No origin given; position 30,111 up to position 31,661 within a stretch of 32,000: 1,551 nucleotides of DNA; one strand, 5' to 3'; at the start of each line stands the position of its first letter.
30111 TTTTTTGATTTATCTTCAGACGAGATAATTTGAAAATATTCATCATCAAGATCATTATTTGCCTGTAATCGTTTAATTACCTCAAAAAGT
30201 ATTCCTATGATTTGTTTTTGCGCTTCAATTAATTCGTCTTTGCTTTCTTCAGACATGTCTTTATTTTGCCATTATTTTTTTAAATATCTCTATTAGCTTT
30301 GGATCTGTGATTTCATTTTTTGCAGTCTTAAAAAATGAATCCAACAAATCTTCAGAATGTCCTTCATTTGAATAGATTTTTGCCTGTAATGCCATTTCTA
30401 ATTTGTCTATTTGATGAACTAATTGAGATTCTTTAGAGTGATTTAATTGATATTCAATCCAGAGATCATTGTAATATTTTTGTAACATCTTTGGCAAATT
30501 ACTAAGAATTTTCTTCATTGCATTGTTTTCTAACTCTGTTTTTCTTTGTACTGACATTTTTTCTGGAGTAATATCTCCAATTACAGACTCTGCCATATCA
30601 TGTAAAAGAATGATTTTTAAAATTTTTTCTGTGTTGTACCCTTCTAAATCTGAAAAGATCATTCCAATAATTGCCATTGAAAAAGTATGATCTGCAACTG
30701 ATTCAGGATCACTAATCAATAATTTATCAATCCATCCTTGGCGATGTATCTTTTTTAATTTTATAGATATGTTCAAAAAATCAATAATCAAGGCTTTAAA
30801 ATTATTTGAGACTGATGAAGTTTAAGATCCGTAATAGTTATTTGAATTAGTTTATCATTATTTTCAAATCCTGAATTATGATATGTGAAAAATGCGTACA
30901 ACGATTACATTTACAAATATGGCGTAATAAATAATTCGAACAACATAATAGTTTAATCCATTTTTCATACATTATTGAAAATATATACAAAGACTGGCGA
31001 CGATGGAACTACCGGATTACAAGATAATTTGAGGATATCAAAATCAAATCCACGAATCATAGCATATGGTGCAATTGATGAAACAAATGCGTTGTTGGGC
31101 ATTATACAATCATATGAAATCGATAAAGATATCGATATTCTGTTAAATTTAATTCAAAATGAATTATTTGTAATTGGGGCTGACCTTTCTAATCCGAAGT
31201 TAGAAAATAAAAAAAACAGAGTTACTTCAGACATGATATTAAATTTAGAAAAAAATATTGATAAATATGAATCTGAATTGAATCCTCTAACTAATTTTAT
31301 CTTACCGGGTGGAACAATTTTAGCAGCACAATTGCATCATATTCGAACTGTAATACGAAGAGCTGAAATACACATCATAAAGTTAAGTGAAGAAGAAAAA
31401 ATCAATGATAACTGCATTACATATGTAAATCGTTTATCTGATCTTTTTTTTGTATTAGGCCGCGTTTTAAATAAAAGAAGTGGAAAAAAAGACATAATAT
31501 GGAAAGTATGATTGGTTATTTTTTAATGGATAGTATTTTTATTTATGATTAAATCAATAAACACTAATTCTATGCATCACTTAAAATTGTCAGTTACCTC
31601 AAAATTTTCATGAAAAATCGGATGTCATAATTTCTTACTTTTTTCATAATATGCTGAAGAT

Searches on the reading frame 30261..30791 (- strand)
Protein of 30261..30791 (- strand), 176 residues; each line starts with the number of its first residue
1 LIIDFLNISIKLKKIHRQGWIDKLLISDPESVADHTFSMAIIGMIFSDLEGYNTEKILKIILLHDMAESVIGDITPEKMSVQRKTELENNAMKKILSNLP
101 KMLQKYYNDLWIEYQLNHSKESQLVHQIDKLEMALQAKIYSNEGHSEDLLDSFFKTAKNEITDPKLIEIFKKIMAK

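Call 92: search_protein_families(library=pfam, proteins=[window:30261-30791:-], max_evalue=0.001)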
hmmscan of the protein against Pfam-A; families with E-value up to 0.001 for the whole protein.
window:30261-30791:- (176 aa): 3 families
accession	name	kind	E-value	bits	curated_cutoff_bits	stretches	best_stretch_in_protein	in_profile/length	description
PF13023.12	HD_3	-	2.3e-37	128.9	22.5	1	11-161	3-157/165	HD domain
PF12917.13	YfbR-like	-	3.2e-13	50.2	25.9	1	5-161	2-163/182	5'-deoxynucleotidase YfbR-like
PF01966.28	HD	-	5.2e-07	30.4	22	1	32-133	1-115/116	HD domain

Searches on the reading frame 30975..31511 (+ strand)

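Call 92: search_protein_families(library=pfam, proteins=[window:30975-31511:+], max_evalue=0.001)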
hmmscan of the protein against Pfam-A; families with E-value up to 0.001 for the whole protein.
window:30975-31511:+ (178 aa): 1 family
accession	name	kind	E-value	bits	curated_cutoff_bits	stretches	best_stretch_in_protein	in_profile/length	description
PF01923.23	Cob_adeno_trans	-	7.7e-56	189.3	24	1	3-165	1-171/171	Cobalamin adenosyltransferase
